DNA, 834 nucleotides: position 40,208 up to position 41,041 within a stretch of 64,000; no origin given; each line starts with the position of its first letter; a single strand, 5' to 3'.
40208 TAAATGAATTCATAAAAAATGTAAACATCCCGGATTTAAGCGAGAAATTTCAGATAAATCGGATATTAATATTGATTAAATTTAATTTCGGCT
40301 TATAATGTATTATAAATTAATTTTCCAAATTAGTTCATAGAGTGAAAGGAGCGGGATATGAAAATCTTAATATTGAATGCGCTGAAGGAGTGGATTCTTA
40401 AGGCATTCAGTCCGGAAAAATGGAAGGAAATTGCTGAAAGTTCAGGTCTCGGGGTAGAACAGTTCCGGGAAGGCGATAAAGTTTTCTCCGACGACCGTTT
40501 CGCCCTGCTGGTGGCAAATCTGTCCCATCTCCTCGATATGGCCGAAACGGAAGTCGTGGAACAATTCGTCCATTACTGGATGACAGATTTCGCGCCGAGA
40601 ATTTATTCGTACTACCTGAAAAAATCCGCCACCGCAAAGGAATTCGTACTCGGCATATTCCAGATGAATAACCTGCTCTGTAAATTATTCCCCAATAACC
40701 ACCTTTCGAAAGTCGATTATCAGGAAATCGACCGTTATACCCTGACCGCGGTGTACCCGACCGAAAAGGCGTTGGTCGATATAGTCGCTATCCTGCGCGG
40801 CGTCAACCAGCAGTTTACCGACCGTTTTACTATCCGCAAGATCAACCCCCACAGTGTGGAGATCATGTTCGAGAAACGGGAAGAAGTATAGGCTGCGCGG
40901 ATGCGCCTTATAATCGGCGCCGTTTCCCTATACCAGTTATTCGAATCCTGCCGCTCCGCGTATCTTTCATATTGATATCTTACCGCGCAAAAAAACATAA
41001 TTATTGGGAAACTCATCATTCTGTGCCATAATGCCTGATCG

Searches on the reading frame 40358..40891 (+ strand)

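Call 43: search_protein_families(library=pfam, proteins=[window:40358-40891:+], max_evalue=0.001)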
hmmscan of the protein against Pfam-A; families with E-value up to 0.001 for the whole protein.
window:40358-40891:+ (177 aa): 1 family
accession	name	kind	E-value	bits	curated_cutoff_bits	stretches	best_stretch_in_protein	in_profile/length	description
PF07700.20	HNOB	-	1.6e-14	54.5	25.5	1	4-159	3-161/163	Haem-NO-binding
